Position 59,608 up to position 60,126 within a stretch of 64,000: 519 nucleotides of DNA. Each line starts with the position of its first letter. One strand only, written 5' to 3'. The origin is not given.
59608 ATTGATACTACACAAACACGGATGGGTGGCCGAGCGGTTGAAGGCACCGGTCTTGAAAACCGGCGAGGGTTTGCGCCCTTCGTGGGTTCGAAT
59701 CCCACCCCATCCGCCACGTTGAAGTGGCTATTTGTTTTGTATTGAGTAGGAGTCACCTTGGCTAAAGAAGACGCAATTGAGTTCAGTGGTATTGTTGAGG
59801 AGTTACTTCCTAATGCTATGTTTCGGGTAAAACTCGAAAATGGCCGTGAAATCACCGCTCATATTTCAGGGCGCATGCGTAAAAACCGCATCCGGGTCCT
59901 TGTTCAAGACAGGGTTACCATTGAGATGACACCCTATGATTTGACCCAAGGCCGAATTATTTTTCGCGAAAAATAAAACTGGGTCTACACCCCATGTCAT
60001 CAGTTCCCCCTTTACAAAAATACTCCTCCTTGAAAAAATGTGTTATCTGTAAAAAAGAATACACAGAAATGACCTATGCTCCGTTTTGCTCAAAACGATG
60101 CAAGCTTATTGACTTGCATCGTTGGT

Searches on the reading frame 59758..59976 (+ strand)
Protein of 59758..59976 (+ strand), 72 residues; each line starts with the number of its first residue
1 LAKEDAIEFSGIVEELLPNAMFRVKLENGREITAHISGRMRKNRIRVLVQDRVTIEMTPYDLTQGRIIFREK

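Call 41: list_cluster_members(proteins=[window:59758-59976:+, window:36401-36991:-, window:13355-14698:-, window:40998-42443:-, window:49852-51135:+, window:52453-53328:+, window:55542-57155:+, window:46282-47322:-, window:60485-63676:+, window:2374-3351:-])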
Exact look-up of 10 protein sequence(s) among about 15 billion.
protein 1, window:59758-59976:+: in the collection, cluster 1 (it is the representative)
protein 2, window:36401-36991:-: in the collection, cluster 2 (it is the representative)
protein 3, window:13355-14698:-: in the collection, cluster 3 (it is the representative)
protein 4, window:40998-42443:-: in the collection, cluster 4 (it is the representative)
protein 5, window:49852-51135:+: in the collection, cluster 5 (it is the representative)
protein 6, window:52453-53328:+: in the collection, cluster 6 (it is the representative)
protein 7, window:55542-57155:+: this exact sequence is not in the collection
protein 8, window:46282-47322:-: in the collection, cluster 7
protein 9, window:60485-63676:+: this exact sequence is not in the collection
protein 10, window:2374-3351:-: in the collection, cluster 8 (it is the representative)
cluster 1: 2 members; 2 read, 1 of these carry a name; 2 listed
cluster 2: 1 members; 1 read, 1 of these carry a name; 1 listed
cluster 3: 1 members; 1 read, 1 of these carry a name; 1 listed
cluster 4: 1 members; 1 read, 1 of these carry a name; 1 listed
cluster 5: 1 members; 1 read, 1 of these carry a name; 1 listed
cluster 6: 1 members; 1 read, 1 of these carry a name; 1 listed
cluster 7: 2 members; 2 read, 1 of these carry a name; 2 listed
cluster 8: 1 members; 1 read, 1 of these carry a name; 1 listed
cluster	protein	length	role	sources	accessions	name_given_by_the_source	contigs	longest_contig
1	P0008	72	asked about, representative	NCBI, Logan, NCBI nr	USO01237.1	MAG: translation initiation factor IF-1 [Alphaproteobacteria bacterium]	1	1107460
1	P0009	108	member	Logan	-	-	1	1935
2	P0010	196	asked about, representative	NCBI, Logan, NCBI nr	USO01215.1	MAG: 50S ribosomal protein L9 [Alphaproteobacteria bacterium]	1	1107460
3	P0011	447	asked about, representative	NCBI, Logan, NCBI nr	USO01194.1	MAG: acetyl-CoA carboxylase biotin carboxylase subunit [Alphaproteobacteria bacterium]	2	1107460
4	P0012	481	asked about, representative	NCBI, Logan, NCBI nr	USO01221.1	MAG: NADP-dependent isocitrate dehydrogenase [Alphaproteobacteria bacterium]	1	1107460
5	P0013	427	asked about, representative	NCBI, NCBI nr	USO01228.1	MAG: hypothetical protein H6849_03975 [Alphaproteobacteria bacterium]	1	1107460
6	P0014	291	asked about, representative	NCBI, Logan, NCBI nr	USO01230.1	MAG: hypothetical protein H6849_03985 [Alphaproteobacteria bacterium]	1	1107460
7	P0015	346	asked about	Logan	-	-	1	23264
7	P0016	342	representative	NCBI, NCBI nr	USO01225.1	MAG: hypothetical protein H6849_03960 [Alphaproteobacteria bacterium]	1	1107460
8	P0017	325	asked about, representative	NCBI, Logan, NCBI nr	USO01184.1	MAG: 16S rRNA (cytosine(1402)-N(4))-methyltransferase RsmH [Alphaproteobacteria bacterium]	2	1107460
